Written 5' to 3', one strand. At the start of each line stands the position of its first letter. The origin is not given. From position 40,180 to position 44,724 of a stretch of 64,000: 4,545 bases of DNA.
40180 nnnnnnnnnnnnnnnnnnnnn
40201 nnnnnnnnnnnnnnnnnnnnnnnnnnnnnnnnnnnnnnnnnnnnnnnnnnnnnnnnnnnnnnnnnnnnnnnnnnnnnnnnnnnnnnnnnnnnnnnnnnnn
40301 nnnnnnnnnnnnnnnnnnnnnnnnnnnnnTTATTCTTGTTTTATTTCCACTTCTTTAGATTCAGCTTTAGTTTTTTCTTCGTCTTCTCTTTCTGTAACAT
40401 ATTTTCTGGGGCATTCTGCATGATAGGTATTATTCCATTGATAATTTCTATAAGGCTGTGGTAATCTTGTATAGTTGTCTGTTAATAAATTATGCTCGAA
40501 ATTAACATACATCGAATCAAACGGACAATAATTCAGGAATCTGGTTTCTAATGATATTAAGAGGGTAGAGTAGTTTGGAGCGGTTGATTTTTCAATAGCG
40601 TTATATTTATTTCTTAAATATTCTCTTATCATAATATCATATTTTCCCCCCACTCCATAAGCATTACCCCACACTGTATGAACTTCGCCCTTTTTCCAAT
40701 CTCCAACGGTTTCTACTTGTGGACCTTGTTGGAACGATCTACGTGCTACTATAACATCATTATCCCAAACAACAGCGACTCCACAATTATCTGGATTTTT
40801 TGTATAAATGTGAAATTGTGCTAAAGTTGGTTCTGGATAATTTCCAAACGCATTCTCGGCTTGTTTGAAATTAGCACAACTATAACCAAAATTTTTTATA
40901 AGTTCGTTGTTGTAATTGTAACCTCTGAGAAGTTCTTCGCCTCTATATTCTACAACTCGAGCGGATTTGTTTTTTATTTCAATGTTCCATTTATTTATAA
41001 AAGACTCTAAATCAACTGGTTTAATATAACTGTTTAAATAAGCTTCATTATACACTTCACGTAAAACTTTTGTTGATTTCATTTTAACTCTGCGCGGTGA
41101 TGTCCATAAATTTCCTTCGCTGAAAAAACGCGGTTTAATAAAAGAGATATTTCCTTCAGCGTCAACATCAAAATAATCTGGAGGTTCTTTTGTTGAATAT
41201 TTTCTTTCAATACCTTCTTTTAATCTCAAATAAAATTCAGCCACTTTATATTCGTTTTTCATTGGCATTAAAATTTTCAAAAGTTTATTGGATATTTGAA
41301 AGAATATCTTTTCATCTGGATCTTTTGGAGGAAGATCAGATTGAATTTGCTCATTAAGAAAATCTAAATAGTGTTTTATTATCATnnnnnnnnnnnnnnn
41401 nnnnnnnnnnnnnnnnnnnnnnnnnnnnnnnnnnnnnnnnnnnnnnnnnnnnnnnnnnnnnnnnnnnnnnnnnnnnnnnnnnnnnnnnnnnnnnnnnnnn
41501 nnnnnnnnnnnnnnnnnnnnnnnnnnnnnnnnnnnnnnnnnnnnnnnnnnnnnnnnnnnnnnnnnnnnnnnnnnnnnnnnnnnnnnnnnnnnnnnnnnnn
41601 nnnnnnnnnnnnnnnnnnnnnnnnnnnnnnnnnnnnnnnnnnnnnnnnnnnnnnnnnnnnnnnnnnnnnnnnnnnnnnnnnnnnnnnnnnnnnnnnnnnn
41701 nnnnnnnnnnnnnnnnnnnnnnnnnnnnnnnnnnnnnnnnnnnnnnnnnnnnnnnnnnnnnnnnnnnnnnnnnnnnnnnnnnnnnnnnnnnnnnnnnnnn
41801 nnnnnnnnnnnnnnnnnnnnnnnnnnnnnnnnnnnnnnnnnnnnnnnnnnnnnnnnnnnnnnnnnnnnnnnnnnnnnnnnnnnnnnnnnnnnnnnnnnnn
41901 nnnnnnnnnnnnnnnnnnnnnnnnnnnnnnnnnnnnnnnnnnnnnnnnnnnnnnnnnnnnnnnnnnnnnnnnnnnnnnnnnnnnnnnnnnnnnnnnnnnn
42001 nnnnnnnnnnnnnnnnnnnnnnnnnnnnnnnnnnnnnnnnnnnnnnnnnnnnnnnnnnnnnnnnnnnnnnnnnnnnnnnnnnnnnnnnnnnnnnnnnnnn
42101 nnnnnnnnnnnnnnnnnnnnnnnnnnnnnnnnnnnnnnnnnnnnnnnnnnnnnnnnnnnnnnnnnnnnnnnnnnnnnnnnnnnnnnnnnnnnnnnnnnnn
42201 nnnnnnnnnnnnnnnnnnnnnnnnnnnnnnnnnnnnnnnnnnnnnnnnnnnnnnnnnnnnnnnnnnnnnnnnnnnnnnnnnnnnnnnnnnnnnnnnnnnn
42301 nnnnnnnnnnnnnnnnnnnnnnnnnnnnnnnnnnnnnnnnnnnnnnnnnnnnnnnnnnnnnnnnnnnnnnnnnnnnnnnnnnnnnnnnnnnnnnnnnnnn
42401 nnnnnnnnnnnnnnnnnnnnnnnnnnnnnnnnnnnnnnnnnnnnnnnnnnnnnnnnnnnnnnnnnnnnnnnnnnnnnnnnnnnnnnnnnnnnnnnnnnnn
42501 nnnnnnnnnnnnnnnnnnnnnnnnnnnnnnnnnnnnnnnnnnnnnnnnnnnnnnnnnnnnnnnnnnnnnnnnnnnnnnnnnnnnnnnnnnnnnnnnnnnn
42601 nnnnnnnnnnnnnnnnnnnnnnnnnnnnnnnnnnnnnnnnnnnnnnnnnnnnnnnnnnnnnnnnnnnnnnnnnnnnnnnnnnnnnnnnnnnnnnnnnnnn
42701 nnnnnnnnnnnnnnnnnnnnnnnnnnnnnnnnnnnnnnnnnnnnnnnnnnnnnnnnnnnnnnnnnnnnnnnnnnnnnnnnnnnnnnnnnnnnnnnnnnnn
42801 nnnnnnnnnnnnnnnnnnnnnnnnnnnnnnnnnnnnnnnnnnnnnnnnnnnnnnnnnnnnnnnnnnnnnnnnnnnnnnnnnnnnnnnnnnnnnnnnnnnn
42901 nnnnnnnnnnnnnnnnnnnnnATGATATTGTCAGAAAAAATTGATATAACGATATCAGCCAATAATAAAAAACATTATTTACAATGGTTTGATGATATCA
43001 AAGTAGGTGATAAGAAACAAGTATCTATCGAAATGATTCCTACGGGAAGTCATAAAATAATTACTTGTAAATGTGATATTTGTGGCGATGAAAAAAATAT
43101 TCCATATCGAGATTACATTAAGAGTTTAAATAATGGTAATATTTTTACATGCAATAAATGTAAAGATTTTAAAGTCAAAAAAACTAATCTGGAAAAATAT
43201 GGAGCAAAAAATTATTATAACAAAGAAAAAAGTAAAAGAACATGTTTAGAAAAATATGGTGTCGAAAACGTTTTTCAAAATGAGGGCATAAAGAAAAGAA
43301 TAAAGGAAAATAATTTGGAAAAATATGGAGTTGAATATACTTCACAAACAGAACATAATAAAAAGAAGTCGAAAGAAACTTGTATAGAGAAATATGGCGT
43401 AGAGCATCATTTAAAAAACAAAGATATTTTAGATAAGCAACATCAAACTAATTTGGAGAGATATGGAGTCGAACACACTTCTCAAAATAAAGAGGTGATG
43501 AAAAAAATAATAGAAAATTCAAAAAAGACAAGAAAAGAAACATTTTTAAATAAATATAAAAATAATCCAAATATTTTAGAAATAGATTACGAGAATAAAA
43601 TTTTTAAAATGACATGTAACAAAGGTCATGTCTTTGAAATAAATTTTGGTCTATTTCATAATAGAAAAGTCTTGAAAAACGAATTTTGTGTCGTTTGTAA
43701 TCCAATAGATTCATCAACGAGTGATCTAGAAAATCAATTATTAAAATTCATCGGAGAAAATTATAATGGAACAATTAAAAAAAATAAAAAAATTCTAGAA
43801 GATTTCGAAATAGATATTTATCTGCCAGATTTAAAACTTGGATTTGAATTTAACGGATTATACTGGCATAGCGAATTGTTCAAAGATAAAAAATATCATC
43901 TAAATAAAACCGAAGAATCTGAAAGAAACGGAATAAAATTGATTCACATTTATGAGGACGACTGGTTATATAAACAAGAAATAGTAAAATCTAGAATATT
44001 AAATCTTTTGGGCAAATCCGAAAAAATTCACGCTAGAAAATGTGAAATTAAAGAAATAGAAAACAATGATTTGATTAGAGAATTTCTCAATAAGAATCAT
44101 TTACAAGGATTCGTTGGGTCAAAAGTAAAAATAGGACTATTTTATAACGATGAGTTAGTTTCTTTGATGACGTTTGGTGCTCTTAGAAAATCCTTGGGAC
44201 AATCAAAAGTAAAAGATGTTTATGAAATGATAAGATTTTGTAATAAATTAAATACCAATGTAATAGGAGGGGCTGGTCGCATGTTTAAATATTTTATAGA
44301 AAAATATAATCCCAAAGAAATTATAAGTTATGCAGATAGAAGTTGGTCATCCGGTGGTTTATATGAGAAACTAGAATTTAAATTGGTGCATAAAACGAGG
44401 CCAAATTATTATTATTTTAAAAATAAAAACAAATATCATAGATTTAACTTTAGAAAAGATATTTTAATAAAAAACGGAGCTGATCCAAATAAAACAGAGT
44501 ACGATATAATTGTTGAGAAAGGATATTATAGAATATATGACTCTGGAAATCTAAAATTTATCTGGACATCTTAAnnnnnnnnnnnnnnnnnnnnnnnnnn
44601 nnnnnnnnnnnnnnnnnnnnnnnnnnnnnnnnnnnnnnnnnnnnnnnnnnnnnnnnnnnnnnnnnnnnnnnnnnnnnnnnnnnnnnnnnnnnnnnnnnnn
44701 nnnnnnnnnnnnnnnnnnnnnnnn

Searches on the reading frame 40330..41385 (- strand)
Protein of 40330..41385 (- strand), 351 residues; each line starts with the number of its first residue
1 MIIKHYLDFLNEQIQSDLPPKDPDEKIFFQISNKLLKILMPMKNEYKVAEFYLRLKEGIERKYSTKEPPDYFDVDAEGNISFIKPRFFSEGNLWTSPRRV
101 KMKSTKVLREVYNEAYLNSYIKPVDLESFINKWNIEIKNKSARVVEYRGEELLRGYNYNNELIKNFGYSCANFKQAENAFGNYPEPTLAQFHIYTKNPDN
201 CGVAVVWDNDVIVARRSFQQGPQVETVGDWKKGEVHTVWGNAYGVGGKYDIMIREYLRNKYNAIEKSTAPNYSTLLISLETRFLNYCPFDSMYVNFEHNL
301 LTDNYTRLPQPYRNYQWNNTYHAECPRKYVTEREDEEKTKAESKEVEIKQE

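Call 4: search_protein_families(library=pfam, proteins=[window:40330-41385:-], max_evalue=0.01)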
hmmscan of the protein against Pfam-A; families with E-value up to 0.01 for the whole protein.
window:40330-41385:- (351 aa): 0 families

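Call 8: search_protein_families(library=phrogs, proteins=[window:40330-41385:-], max_evalue=0.01)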
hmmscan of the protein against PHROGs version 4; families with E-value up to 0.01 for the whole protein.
window:40330-41385:- (351 aa): 0 families

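Call 19: search_protein_families(library=ncbifam, proteins=[window:40330-41385:-], max_evalue=0.1)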
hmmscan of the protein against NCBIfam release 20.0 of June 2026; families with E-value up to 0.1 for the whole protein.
window:40330-41385:- (351 aa): 1 family
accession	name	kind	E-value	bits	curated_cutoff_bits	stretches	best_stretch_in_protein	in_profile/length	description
NF009723.0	PRK13250.1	equivalog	0.0013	18.2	327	1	86-150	148-212/248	phycoerythrobilin:ferredoxin oxidoreductase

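Call 20: search_protein_families(library=padloc, proteins=[window:40330-41385:-], max_evalue=0.1)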
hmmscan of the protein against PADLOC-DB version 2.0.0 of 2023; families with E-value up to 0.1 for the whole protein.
window:40330-41385:- (351 aa): 0 families

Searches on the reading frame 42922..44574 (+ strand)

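Call 16: search_protein_families(library=pfam, proteins=[window:42922-44574:+], max_evalue=0.001)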
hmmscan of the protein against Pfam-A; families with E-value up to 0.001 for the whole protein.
window:42922-44574:+ (550 aa): 1 family
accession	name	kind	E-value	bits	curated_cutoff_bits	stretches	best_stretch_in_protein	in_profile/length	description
PF24308.1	DUF7487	-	2.2e-23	83.7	27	1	84-206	2-128/220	Family of unknown function (DUF7487)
